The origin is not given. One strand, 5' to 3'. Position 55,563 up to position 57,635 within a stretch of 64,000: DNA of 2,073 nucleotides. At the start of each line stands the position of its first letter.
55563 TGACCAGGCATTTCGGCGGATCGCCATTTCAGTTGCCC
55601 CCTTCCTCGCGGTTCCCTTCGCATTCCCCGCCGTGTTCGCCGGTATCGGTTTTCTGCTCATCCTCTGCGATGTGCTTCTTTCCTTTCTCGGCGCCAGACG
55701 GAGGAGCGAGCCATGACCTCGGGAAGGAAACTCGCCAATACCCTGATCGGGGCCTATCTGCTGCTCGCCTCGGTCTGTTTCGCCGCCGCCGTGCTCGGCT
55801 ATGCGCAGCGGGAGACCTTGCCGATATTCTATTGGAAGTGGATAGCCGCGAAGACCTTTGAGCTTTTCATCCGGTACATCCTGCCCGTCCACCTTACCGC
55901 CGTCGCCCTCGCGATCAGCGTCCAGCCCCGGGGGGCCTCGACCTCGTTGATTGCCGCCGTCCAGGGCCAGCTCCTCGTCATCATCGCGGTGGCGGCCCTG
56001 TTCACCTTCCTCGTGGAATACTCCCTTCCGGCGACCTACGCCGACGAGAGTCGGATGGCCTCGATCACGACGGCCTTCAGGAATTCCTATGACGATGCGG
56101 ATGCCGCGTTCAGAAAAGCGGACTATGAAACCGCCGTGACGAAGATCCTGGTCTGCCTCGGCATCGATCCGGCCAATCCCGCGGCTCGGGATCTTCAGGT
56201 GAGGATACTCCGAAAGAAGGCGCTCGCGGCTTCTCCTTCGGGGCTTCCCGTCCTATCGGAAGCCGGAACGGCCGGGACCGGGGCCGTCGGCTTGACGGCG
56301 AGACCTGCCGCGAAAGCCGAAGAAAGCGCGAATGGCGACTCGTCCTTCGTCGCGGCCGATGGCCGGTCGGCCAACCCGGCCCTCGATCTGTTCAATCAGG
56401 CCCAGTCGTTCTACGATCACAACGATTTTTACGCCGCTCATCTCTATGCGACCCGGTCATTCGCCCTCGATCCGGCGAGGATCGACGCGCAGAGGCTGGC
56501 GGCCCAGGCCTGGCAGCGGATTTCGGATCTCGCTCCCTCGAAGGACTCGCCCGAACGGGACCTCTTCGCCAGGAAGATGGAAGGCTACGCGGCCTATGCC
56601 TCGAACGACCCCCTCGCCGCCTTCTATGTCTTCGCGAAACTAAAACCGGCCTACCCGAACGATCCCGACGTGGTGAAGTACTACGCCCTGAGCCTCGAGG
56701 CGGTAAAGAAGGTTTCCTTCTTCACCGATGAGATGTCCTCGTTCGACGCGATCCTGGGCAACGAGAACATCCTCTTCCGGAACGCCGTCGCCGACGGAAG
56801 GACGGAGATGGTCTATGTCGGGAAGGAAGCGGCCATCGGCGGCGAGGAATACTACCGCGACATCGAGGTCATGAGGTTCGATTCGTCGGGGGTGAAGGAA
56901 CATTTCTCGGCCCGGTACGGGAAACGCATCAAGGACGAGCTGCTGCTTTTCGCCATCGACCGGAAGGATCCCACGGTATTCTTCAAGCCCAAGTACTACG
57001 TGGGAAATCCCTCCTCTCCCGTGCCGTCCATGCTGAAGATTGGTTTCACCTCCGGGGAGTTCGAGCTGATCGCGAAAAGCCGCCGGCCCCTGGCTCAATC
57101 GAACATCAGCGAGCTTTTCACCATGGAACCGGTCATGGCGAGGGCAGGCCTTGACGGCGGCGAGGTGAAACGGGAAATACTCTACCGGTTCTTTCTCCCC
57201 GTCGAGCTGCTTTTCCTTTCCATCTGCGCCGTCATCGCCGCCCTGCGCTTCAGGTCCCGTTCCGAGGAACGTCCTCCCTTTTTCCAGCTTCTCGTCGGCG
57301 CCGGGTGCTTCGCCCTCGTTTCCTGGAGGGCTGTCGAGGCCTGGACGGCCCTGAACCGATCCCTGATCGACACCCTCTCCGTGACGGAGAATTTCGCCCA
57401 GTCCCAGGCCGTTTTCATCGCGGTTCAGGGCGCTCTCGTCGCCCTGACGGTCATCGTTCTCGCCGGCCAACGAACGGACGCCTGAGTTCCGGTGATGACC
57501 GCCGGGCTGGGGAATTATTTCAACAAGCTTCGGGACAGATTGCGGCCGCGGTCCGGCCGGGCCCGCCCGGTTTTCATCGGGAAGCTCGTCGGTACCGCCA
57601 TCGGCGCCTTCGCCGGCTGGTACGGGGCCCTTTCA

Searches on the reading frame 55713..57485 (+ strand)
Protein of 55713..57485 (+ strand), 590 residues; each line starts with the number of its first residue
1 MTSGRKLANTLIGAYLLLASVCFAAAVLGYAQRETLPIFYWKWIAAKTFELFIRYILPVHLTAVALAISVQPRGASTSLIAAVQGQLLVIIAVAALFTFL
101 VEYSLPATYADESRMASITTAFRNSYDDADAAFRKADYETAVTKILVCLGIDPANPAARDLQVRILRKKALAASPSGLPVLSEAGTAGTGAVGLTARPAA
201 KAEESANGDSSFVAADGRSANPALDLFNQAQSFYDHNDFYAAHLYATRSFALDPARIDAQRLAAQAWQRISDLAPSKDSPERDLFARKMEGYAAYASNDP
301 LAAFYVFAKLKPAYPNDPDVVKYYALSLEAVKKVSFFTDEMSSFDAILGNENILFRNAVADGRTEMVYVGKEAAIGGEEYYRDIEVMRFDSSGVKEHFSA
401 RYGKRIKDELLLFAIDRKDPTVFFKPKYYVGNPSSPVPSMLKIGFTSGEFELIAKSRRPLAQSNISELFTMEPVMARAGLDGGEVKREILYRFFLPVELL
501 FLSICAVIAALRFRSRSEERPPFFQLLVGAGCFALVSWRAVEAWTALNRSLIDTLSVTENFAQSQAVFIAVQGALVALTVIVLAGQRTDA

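Call 7: search_protein_families(library=pfam, proteins=[window:55713-57485:+])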
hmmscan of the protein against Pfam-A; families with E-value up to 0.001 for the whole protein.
window:55713-57485:+ (590 aa): 0 families

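Call 24: find_homologous_proteins(query=window:55713-57485:+)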
Query window:55713-57485:+ (590 aa): 4 proteins with E <= 0.001 among 8000 candidates.
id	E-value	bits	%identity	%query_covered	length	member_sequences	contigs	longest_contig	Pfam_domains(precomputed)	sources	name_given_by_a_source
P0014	0.0e+0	1288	100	100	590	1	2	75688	-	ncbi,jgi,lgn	jgi:hypothetical protein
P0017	5.0e-191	654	52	100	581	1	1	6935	-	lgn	-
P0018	1.0e-160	554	46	99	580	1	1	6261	-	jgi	jgi:hypothetical protein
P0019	1.4e-6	46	23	58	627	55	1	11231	-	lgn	-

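Call 25: search_protein_families(library=ncbifam, proteins=[window:55713-57485:+], max_evalue=0.01)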
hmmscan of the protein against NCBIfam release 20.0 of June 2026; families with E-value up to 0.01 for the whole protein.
window:55713-57485:+ (590 aa): 0 families

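Call 26: find_encoding_contigs(protein=P0018, flank=10000)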
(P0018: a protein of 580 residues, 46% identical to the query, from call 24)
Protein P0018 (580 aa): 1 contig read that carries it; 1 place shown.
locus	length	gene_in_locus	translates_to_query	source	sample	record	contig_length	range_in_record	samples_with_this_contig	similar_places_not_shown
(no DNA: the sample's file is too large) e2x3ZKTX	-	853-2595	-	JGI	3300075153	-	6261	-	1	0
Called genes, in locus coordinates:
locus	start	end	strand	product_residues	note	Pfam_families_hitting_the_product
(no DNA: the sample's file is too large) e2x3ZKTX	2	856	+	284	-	?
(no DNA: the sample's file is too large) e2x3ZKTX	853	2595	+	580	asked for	-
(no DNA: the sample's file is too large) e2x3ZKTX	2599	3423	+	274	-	PF00226:DnaJ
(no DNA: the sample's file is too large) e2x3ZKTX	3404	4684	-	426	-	PF00275:EPSP_synthase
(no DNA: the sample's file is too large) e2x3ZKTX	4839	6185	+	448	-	PF00291:PALP, PF24857:THR4_C (weak)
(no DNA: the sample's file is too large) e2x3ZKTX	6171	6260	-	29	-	?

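Call 27: find_encoding_contigs(protein=P0019, flank=10000)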
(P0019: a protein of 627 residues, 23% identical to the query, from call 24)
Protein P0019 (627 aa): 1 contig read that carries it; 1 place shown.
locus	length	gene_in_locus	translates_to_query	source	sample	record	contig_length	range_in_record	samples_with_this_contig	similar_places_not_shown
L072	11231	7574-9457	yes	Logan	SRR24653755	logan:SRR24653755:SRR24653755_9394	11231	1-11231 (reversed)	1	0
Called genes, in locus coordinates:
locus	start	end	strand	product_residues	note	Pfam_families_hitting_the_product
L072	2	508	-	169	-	?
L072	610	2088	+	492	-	PF22694:CtpB_N-like, PF00595:PDZ, PF13180:PDZ_2 (weak), PF17820:PDZ_6, PF03572:Peptidase_S41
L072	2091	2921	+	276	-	PF20260:PUA_4 (faint), PF04452:Methyltrans_RNA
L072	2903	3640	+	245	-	PF03808:Glyco_tran_WecG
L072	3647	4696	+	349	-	PF00158:Sigma54_activat, PF14532:Sigma54_activ_2, PF01078:Mg_chelatase (faint), PF00004:AAA (weak), PF07724:AAA_2 (weak), PF07728:AAA_5, PF25601:AAA_lid_14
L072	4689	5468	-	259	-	PF00588:SpoU_methylase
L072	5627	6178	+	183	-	PF01740:STAS, PF13466:STAS_2 (weak)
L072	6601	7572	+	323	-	-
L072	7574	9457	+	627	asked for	-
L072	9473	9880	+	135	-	-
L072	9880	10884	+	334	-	PF13353:Fer4_12 (weak), PF04055:Radical_SAM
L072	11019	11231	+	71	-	?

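Call 31: search_protein_families(library=pfam, proteins=[window:55713-57485:+, L072:6601-7572:+, L072:7574-9457:+, L072:9473-9880:+], max_evalue=10)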
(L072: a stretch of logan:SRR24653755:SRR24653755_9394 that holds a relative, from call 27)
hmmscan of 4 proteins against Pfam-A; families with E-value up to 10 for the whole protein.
window:55713-57485:+ (590 aa): 4 families
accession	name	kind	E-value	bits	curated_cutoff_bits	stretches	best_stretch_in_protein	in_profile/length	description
PF14863.12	Alkyl_sulf_dimr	-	0.007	17.2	26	1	115-171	62-118/139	Alkyl sulfatase dimerisation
PF03739.19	LptF_LptG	-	0.029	13.8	27.9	1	451-534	233-316/353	Lipopolysaccharide export system permease LptF/LptG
PF20650.2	DUF6810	-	0.18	12.1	25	1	297-366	21-89/141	Family of unknown function (DUF6810)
PF07719.23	TPR_2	-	5.7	7.8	27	1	225-254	3-32/34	Tetratricopeptide repeat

L072:6601-7572:+ (323 aa): 0 families

L072:7574-9457:+ (627 aa): 0 families

L072:9473-9880:+ (135 aa): 0 families

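Call 43: search_protein_families(library=pfam, proteins=[L073:275-958:+, L073:1013-1636:+, L073:1918-2232:-, L073:2229-2663:-, L073:2663-3238:-, L073:3281-4234:+, L073:5861-6736:+, L078:7278-7868:+, L078:6367-7200:+, L077:7537-8082:+], max_evalue=0.01)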
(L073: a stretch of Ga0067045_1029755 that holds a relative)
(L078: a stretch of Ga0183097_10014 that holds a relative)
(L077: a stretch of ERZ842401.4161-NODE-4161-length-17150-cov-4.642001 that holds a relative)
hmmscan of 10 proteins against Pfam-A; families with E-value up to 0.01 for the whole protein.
L073:275-958:+ (227 aa): 2 families
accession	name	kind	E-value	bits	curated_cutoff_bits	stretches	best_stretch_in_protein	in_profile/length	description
PF04012.17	PspA_IM30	-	2.6e-54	184.6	33.9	1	2-220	1-216/220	PspA/IM30 family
PF06419.17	COG6_N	-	0.006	17.2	27.4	0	95-141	50-96/114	Conserved oligomeric complex COG6, N-terminal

L073:1013-1636:+ (207 aa): 1 family
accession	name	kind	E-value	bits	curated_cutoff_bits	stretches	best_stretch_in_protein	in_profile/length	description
PF00486.34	Trans_reg_C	-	1.9e-12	47.5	26.2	1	123-198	2-77/77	Transcriptional regulatory protein, C terminal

L073:1918-2232:- (104 aa): 3 families
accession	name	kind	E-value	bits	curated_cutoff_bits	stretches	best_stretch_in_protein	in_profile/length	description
PF01906.23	YbjQ_1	-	1.3e-38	132.2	23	1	1-103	1-103/103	Putative heavy-metal-binding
PF23025.1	YbjQ_2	-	1.6e-05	25.6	29.1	1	2-103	8-101/103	C2 domain-containing protein 5, YbjQ-like domain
PF11524.14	SeleniumBinding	-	0.0011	19.7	27.9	0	35-101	8-73/82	Selenium binding protein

L073:2229-2663:- (144 aa): 4 families
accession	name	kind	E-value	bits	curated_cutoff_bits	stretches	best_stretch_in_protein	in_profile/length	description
PF13490.11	zf-HC2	-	1.9e-05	25.1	22.2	1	3-37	1-35/35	Putative zinc-finger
PF20990.2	DUF2207_C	-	0.00024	21.3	33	1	49-143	113-200/247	Predicted membrane protein (DUF2207) C-terminal domain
PF14264.12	Glucos_trans_II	-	0.0025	17.5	30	1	71-127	234-290/317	Glucosyl transferase GtrII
PF03611.19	EIIC-GAT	-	0.0057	16.2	24.2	1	65-128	202-268/394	PTS system sugar-specific permease component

L073:2663-3238:- (191 aa): 4 families
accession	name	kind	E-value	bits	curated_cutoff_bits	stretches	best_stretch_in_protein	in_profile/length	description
PF04542.20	Sigma70_r2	-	2.2e-15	56.6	24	1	34-100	2-70/71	Sigma-70 region 2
PF08281.18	Sigma70_r4_2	-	5.4e-13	48.8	25.7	1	130-181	3-54/54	Sigma-70, region 4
PF04545.22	Sigma70_r4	-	1.1e-07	31.7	24.1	1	134-182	1-49/50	Sigma-70, region 4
PF07638.17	Sigma70_ECF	-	0.00095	19.5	21.1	1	135-186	133-184/185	ECF sigma factor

L073:3281-4234:+ (317 aa): 0 families

L073:5861-6736:+ (291 aa): 1 family
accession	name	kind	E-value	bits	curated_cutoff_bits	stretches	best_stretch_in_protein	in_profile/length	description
PF00226.36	DnaJ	-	4.8e-11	43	27.8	1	227-279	3-50/63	DnaJ domain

L078:7278-7868:+ (196 aa): 5 families
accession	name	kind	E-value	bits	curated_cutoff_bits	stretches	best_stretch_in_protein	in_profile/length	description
PF01740.26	STAS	-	2.2e-21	76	22.6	1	41-140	6-106/106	STAS domain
PF13466.11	STAS_2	-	0.00031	21.3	29.2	1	50-127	3-79/80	STAS domain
PF12760.12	Zn_ribbon_IS1595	-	0.00065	20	25.4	1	153-182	13-44/46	Transposase zinc-ribbon domain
PF22747.2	Zn_ribbon_DUF2089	-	0.0022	18.5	27.6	1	161-184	1-21/32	DUF2089 zinc ribbon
PF18912.6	DZR_2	-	0.0084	16.4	27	0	150-185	1-31/56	Double zinc ribbon domain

L078:6367-7200:+ (277 aa): 2 families
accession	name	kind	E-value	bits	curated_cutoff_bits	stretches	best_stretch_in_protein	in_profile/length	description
PF00106.31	adh_short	-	3.5e-23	82.5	26.6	1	59-234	1-183/195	short chain dehydrogenase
PF13561.12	adh_short_C2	-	1.1e-19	71.4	27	1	67-236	5-179/236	Enoyl-(Acyl carrier protein) reductase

L077:7537-8082:+ (181 aa): 3 families
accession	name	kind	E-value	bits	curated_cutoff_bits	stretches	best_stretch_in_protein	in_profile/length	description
PF01740.26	STAS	-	8.1e-19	67.8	22.6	1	25-125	4-105/106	STAS domain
PF22747.2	Zn_ribbon_DUF2089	-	0.0023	18.4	27.6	1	146-170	1-22/32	DUF2089 zinc ribbon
PF12760.12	Zn_ribbon_IS1595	-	0.0051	17.2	25.4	1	141-168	16-45/46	Transposase zinc-ribbon domain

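Call 69: search_protein_families(library=ncbifam, proteins=[L078:13156-14484:-, L078:14655-15641:+, L078:15692-16060:+, L078:16103-17206:+, L078:17368-19110:+, L078:19789-20178:+, L078:209-1390:-, L078:4525-5733:+, L078:6013-6360:+, L075:13213-15423:+], max_evalue=0.00001)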
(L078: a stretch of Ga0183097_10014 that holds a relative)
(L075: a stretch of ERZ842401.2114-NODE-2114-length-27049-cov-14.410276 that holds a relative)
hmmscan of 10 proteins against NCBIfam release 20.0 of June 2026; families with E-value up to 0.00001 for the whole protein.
L078:13156-14484:- (442 aa): 11 families
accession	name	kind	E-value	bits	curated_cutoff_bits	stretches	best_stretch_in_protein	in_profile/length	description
NF003976.0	PRK05469.1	subfamily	7.1e-139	463.1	255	1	18-425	3-406/409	tripeptide aminopeptidase PepT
TIGR01882.1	peptidase-T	equivalog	4.1e-108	361.9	285.75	1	18-425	3-407/410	peptidase T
NF009920.0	PRK13381.1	subfamily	6.2e-107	358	293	1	18-423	7-407/412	peptidase T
TIGR01883.1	PepT-like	hypoth_equivalog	6.4e-34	117.5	274.25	1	145-421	84-360/361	peptidase T-like protein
TIGR01893.1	aa-his-dipept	subfamily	1.9e-11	43.4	343.75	1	146-246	95-191/478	beta-Ala-His dipeptidase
TIGR01900.1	dapE-gram_pos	equivalog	6.9e-09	35.1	304.2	0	47-275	19-207/351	succinyl-diaminopimelate desuccinylase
NF006399.0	PRK08651.1-2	equivalog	1.4e-08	34.2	381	0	347-419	325-399/405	succinyl-diaminopimelate desuccinylase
NF005602.0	PRK07338.1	equivalog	2.4e-08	33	357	1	139-411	113-386/409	hydrolase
NF004788.0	PRK06133.1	subfamily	2.8e-07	29.8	349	1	160-266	142-251/417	glutamate carboxypeptidase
TIGR01910.1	DapE-ArgE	subfamily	6.1e-07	29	217.6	0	161-268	105-213/373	ArgE/DapE family deacylase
TIGR01891.1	amidohydrolases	subfamily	2.4e-06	26.9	153.75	0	173-397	102-342/366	amidohydrolase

L078:14655-15641:+ (328 aa): 5 families
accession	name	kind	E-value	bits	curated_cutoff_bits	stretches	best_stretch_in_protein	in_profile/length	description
TIGR01784.1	T_den_put_tspse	subfamily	5.7e-31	108.3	52.1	1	24-327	3-272/273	Rpn family recombination-promoting nuclease/putative transposase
NF004270.2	PRK05687.2-1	equivalog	1.9e-09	37.4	180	1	245-321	35-111/223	flagellar assembly protein FliH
NF004267.1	PRK05687.1-3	equivalog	3e-09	36.4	293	1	239-315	62-138/266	flagellar assembly protein FliH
NF009925.1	PRK13386.1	equivalog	3.3e-08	33.1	192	1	259-309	45-95/228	flagellar assembly protein FliH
NF004266.1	PRK05687.1-1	equivalog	7.9e-06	25.5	260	0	255-302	48-95/230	flagellar assembly protein FliH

L078:15692-16060:+ (122 aa): 1 family
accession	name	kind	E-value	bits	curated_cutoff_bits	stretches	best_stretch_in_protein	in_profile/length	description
TIGR04134.1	lipo_with_rSAM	hypoth_equivalog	3.3e-09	36.9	39.8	1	11-112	13-127/150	radical SAM-associated putative lipoprotein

L078:16103-17206:+ (367 aa): 60 families (the best 25 are shown)
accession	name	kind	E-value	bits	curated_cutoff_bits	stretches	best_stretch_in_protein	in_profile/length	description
TIGR04133.1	rSAM_w_lipo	hypoth_equivalog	4.1e-144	479.8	425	1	5-359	7-346/350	TIGR04133 family radical SAM/SPASM protein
TIGR04545.1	rSAM_ahbD_hemeb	equivalog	1.2e-32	113.7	500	1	25-341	3-316/339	heme b synthase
TIGR04103.1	rSAM_nif11_3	equivalog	4.8e-32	111.1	725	1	19-313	2-288/412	nif11-class peptide radical SAM maturase 3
TIGR04053.2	TIGR04053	equivalog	5.2e-31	108.2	395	1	23-220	9-201/366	TIGR04053 family radical SAM/SPASM domain-containing protein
TIGR04055.1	rSAM_NirJ2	equivalog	5.7e-29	101.7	500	1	25-341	3-302/326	putative heme d1 biosynthesis radical SAM protein NirJ2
TIGR04051.1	rSAM_NirJ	equivalog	2.9e-26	92.3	515.45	1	25-222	5-193/354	heme d1 biosynthesis radical SAM protein NirJ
TIGR03962.1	mycofact_rSAM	equivalog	4e-26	92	265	1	24-342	14-312/339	mycofactocin radical SAM maturase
TIGR03913.1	rad_SAM_trio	equivalog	2.4e-25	88.8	591.75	1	16-318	13-311/477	GDL motif peptide-associated radical SAM/SPASM maturase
TIGR04347.1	pseudo_SAM_Halo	equivalog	3.9e-24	85.6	525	1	18-343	34-365/390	TIGR04347 family pseudo-SAM/SPASM protein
NF050035.1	rSAM_WgK_link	exception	4.1e-24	85.2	650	2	28-240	15-211/367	radical SAM/SPASM peptide maturase WgkB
TIGR04251.1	SCM_rSAM_ScmF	equivalog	1.1e-22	80.9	400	1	20-342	2-320/353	SynChlorMet cassette radical SAM/SPASM protein ScmF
TIGR04317.1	W_rSAM_matur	equivalog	2e-21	76.5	380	1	21-357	3-339/349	tungsten cofactor oxidoreductase radical SAM maturase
TIGR04054.1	rSAM_NirJ1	equivalog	2.6e-21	75.7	650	1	23-342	37-361/387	putative heme d1 biosynthesis radical SAM protein NirJ1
TIGR04546.1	rSAM_ahbC_deAc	equivalog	4e-21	75.3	650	1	24-156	41-170/390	12,18-didecarboxysiroheme deacetylase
TIGR04340.1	rSAM_ACGX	hypoth_equivalog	1.8e-19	70.2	400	1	25-352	6-329/341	radical SAM/SPASM domain protein, ACGX system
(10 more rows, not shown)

L078:17368-19110:+ (580 aa): 14 families
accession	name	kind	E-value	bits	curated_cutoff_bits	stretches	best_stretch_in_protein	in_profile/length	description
TIGR03336.1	IOR_alpha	equivalog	2e-211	703.5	650.9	1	4-575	2-595/595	indolepyruvate ferredoxin oxidoreductase subunit alpha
NF009589.0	PRK13030.1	subfamily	9.5e-29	99.7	816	2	64-294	113-362/1170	indolepyruvate ferredoxin oxidoreductase family protein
NF006412.0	PRK08659.1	equivalog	5e-20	72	411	1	2-183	3-193/378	2-oxoacid:acceptor oxidoreductase subunit alpha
NF005507.0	PRK07119.1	subfamily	7.4e-18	64.5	399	1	2-183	2-192/352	3-methyl-2-oxobutanoate dehydrogenase subunit VorB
TIGR03710.1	OAFO_sf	subfamily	1.5e-16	60.1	482.75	1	5-180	194-378/561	2-oxoacid:acceptor oxidoreductase subunit alpha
NF009588.0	PRK13029.1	subfamily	4.4e-14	51.4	952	2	63-293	112-361/1196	indolepyruvate ferredoxin oxidoreductase family protein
NF007206.0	PRK09627.1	equivalog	1.5e-10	40.6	579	1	8-186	7-194/375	2-oxoglutarate synthase subunit alpha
NF040682.1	PorA_Arch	equivalog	1.5e-10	40.5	550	1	4-173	3-180/387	pyruvate synthase subunit PorA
NF006232.0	PRK08366.1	equivalog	5.1e-09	35.2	646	1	5-169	8-178/394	2-ketoisovalerate ferredoxin oxidoreductase subunit alpha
NF006233.0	PRK08367.1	equivalog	2.1e-07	30.2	625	1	4-101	4-104/394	pyruvate ferredoxin oxidoreductase subunit alpha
TIGR02179.1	PorD_KorD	subfamily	1.9e-06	27.9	60.05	1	528-579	24-76/78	2-oxoacid:acceptor oxidoreductase, delta subunit, pyruvate/2-ketoisovalerate family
NF007201.0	PRK09622.1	equivalog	2.6e-06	26.6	590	1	5-171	11-185/405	2-oxoacid:ferredoxin oxidoreductase subunit alpha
NF041778.1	hetero_SS_HdrA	equivalog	4.1e-06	24.9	1400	1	529-575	587-633/771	ferredoxin:CoB-CoM heterodisulfide reductase subunit HdrA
NF007203.0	PRK09624.1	equivalog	5.9e-06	26.5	171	0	487-578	7-101/105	pyuvate ferredoxin oxidoreductase subunit delta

L078:19789-20178:+ (129 aa): 0 families

L078:209-1390:- (393 aa): 16 families
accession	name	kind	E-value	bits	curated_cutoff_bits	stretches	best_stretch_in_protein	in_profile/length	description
TIGR01969.1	minD_arch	subfamily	1.8e-28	99.4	201.75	1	15-160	2-145/251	cell division ATPase MinD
TIGR01968.1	minD_bact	equivalog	3.9e-18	65.7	212.9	1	14-159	2-147/261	septum site-determining protein MinD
TIGR01007.1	eps_fam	subfamily_domain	1.6e-15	57.2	108.05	1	13-131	17-135/204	polysaccharide biosynthesis tyrosine autokinase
NF008079.0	PRK10818.1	equivalog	2.4e-12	46.8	508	1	14-159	3-149/270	septum site-determining protein MinD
TIGR03371.1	cellulose_yhjQ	equivalog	1.2e-10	41.3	157.85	1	13-176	1-163/246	cellulose biosynthesis protein BcsQ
NF041136.1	MrpORP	equivalog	1.5e-10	40.9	450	1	15-158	7-151/365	iron-sulfur cluster carrier protein MrpORP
NF047398.1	AAA_KGGVGR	domain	2.8e-10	40.8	90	1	13-74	2-65/190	KGGVGR-motif variant AAA ATPase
NF008669.0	PRK11670.1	equivalog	9e-10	38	348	1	13-160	107-248/369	iron-sulfur cluster carrier protein ApbC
TIGR03018.1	pepcterm_TyrKin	hypoth_equivalog_domain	1.4e-08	34.3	230.65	1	13-125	35-149/207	XrtA-associated tyrosine autokinase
NF041546.1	ParA_partition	equivalog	4.4e-08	32.9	180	1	15-56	1-42/203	ParA family partition ATPase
TIGR03029.1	EpsG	equivalog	6.1e-08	32.2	313.8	1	14-132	104-221/274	chain length determinant protein tyrosine kinase EpsG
NF033200.1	F430_CfbC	exception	1.5e-07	31.1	402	0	21-103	7-89/260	Ni-sirohydrochlorin a,c-diamide reductive cyclase ATP-dependent reductase subunit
NF008568.0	PRK11519.1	equivalog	4.2e-07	28.5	1068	1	21-99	534-611/720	tyrosine-protein kinase Wzc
TIGR01287.1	nifH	equivalog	2.3e-06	27.2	394.35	0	21-68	7-54/275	nitrogenase iron protein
TIGR01005.1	eps_transp_fam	subfamily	3.2e-06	25.6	411.7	1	14-152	547-682/754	exopolysaccharide transport protein family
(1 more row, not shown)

L078:4525-5733:+ (402 aa): 26 families (the best 25 are shown)
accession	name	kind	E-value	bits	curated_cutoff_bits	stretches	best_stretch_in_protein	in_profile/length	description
TIGR01817.1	nifA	equivalog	1.6e-76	258.2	528.85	1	151-401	178-439/534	nif-specific transcriptional activator NifA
NF003451.0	PRK05022.1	equivalog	1.7e-67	228.3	476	1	143-393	169-426/512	nitric oxide reductase transcriptional regulator NorR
NF038308.1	RNA_repair_RtcR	equivalog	1.1e-66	225.8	650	1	144-393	160-425/530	RNA repair transcriptional activator RtcR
NF041552.1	TF_PrdR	equivalog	2e-62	211.3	795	1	160-398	262-508/577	sigma-54 dependent transcriptional regulator PrdR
TIGR02329.1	propionate_PrpR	equivalog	4.1e-61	207.2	499.2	1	109-392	174-452/526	propionate catabolism operon regulatory protein PrpR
NF008469.0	PRK11361.1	equivalog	1.5e-60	205.2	714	1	148-399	127-385/461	acetoacetate metabolism transcriptional regulator AtoC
TIGR02974.1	phageshock_pspF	equivalog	5.7e-60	203.3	443.55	1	169-390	3-233/336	phage shock protein operon transcriptional activator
TIGR02915.1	PEP_resp_reg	equivalog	6.2e-60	203.3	502.6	1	166-401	140-383/445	PEP-CTERM-box response regulator transcription factor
TIGR01818.1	ntrC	equivalog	6.9e-60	203.1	558.6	1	147-400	117-377/463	nitrogen regulation protein NR(I)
NF011953.0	PRK15424.1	equivalog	3.9e-58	197.3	703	1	140-393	194-468/538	propionate catabolism operon regulatory protein PrpR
NF041906.1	V4R_TF_MobR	exception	3.9e-58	197.3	999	1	160-391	225-466/544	phenol degradation transcriptional regulator MobR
NF049963.1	RespRegFlgRCampy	domain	6.4e-58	196.6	750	1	152-400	121-377/429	fla regulon two-component system response regulator FlgR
NF050807.1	TransRegFlbDCaul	equivalog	1.2e-56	192.5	750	1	183-400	136-361/454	sigma-54-dependent transcriptional regulator FlbD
NF007689.0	PRK10365.1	equivalog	9.7e-56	189.4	760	1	149-389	123-371/441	sigma-54-dependent response regulator transcription factor ZraR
NF011695.0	PRK15115.1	equivalog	1.2e-55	189.1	763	1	170-399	140-376/445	two-component system response regulator GlrR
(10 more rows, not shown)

L078:6013-6360:+ (115 aa): 0 families

L075:13213-15423:+ (736 aa): 2 families
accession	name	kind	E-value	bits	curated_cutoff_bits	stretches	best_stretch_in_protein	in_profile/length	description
TIGR03521.1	GldG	equivalog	2.7e-20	72.5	389.85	1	249-557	9-343/552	gliding motility-associated ABC transporter substrate-binding protein GldG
TIGR03518.1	ABC_perm_GldF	equivalog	5.2e-12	46.3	288.5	1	9-230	3-236/240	gliding motility-associated ABC transporter permease subunit GldF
